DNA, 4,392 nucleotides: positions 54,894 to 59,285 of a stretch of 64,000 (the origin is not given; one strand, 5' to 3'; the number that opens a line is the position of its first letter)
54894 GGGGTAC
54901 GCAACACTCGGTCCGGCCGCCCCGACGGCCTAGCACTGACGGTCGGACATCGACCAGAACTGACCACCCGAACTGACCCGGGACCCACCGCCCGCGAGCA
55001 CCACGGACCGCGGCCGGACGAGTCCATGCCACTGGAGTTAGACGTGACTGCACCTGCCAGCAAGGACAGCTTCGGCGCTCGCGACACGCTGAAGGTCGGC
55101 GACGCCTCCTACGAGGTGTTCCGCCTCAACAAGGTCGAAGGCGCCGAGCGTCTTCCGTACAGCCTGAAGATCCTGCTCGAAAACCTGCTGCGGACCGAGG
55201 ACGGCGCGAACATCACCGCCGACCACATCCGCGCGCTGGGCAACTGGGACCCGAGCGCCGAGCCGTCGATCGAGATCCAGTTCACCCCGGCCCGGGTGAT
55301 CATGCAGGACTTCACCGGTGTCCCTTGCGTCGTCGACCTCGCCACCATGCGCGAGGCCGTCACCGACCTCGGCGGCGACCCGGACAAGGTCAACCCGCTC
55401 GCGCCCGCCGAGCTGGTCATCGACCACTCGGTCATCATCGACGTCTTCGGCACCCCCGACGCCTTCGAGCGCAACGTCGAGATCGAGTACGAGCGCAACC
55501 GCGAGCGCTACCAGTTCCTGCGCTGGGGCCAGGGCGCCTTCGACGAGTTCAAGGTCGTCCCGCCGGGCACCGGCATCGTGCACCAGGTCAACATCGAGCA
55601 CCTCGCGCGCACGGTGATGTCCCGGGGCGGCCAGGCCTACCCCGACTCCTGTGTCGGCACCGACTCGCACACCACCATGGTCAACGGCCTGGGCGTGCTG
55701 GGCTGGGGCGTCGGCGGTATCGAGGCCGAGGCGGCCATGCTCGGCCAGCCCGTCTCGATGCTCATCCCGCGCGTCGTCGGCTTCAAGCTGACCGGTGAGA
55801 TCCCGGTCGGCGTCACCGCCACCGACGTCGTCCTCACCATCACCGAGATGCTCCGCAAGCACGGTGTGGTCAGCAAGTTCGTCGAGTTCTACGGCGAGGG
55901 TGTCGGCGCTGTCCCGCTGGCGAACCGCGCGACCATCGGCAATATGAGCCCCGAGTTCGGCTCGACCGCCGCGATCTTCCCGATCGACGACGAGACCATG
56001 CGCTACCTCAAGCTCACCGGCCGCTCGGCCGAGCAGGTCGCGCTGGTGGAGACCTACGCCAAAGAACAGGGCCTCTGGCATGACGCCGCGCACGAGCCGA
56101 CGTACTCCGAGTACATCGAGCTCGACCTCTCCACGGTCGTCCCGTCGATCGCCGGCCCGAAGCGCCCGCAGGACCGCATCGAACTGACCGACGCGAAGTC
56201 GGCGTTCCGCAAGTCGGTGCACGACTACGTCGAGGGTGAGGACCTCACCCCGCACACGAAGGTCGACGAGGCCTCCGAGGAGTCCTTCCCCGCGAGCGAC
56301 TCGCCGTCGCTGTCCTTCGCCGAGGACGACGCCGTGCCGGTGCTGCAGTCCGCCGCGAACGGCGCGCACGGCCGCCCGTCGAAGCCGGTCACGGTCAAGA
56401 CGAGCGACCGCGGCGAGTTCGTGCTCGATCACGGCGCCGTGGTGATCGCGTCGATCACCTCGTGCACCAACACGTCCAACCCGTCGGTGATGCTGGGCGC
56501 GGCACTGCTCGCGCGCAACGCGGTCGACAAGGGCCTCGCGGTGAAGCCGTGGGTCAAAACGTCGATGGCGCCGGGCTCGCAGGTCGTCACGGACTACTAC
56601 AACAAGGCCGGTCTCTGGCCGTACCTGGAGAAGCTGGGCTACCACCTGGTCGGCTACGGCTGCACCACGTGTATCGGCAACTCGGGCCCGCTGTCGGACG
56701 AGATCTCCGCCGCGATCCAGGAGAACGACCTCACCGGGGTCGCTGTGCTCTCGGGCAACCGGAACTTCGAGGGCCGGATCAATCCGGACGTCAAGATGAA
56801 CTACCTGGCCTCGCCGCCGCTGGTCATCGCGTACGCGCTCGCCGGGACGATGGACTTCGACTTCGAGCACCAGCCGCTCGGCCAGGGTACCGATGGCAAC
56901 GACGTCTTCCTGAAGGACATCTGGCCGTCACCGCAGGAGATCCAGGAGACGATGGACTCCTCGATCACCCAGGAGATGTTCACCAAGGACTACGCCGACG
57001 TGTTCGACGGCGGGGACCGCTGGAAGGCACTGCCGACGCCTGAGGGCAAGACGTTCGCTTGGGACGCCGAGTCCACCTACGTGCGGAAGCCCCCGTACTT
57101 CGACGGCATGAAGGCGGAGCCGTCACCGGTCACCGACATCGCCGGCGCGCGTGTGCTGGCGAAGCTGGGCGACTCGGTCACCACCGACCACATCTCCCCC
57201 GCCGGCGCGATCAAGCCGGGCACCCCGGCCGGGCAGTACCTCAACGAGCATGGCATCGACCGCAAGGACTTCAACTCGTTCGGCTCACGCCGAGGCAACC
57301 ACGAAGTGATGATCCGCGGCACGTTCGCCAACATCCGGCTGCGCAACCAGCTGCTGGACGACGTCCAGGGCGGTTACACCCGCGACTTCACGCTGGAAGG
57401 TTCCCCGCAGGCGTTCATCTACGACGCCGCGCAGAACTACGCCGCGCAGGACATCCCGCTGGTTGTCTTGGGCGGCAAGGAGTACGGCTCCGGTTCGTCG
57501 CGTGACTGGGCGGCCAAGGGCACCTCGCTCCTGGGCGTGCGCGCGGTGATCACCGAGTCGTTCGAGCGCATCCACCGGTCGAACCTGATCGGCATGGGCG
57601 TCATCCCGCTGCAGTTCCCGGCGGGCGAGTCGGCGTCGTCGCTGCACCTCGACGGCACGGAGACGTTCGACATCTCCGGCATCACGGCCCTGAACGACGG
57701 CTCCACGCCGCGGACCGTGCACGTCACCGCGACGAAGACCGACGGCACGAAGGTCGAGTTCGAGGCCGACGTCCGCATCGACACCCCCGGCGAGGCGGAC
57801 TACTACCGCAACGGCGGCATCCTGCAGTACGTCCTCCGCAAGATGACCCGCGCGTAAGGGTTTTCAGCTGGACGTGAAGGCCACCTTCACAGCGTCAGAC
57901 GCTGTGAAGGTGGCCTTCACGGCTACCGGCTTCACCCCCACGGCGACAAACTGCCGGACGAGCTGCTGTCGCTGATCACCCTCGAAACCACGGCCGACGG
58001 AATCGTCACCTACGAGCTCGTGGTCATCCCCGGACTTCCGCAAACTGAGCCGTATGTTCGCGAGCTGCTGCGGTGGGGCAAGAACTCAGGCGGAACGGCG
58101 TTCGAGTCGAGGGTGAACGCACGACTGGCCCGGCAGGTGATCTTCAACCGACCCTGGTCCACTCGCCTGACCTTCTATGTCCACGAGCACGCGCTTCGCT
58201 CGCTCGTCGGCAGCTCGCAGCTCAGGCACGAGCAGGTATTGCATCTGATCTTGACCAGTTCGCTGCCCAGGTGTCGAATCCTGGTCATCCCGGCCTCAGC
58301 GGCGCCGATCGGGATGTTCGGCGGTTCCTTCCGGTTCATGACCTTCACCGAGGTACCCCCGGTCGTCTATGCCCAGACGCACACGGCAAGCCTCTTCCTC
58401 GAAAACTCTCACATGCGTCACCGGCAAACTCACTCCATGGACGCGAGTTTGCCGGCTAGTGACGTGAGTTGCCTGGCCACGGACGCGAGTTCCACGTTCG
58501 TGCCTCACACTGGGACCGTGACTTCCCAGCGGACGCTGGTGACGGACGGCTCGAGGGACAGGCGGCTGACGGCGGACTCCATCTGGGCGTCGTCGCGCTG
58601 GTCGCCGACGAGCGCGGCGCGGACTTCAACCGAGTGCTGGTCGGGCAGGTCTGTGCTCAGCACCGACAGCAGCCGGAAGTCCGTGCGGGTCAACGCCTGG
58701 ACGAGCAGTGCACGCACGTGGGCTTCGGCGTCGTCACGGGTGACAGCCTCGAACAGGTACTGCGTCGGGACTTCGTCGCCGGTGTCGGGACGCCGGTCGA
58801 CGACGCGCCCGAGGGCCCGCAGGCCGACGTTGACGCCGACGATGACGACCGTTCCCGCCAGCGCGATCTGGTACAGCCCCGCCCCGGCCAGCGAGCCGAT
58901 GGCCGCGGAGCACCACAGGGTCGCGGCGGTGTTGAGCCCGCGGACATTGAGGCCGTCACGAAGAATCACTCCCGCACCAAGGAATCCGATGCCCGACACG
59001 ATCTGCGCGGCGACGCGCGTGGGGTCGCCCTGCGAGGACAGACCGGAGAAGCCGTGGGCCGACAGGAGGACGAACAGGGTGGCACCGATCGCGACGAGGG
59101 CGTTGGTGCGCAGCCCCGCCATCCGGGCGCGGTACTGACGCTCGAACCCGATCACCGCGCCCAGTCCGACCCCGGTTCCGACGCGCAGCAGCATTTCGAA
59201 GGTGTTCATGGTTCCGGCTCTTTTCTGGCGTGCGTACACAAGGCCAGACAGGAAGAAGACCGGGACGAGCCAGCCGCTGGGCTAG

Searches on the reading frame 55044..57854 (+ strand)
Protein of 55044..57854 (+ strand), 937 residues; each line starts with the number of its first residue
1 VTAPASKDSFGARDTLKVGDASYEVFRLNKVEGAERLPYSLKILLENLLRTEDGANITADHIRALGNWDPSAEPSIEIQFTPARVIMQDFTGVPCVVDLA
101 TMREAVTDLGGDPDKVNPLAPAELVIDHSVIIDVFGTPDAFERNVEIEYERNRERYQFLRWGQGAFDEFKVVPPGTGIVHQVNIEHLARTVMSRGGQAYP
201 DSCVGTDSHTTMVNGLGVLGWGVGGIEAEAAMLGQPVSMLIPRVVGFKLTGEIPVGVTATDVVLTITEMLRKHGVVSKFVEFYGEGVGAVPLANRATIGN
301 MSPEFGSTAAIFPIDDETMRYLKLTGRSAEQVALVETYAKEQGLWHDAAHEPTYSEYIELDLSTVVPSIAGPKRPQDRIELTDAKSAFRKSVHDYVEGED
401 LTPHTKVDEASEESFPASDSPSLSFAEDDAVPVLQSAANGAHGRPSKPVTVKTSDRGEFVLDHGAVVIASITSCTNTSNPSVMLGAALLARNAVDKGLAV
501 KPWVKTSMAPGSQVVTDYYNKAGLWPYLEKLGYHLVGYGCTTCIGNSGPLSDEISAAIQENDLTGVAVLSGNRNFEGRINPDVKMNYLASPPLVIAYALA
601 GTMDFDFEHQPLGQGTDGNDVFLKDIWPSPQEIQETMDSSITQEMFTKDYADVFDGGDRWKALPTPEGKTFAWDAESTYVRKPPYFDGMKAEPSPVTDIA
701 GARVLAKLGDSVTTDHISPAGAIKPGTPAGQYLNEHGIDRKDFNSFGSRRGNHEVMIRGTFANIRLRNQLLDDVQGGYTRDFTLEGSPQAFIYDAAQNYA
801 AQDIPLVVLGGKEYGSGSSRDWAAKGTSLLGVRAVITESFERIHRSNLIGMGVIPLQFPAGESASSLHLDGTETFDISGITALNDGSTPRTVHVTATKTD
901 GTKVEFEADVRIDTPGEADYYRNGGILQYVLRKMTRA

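Call 34: search_protein_families(library=pfam, proteins=[window:55044-57854:+], max_evalue=0.00001)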
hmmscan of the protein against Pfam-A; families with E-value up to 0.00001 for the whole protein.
window:55044-57854:+ (937 aa): 2 families
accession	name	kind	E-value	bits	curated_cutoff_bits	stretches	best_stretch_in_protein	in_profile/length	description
PF00330.25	Aconitase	-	1.5e-162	542.2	28.7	1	77-601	15-463/463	Aconitase family (aconitate hydratase)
PF00694.25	Aconitase_C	-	1.5e-40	139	22.8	1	731-860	3-130/131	Aconitase C-terminal domain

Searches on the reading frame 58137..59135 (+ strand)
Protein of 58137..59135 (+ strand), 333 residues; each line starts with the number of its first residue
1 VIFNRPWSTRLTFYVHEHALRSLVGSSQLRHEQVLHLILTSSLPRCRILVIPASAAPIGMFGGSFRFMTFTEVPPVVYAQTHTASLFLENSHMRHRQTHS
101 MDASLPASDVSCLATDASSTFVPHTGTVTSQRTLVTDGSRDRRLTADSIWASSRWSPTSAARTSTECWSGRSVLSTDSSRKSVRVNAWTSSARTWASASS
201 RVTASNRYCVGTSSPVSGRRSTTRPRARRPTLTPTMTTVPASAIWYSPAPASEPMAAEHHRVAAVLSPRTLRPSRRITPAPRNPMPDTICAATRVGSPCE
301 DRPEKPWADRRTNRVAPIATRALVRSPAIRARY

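Call 58: search_protein_families(library=pfam, proteins=[window:58137-59135:+], max_evalue=0.00001)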
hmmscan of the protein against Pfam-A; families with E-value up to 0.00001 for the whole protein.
window:58137-59135:+ (333 aa): 1 family
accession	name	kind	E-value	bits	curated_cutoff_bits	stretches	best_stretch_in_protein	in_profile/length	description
PF19054.6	DUF5753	-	6.8e-19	68.7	23.4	1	4-100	62-158/178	Domain of unknown function (DUF5753)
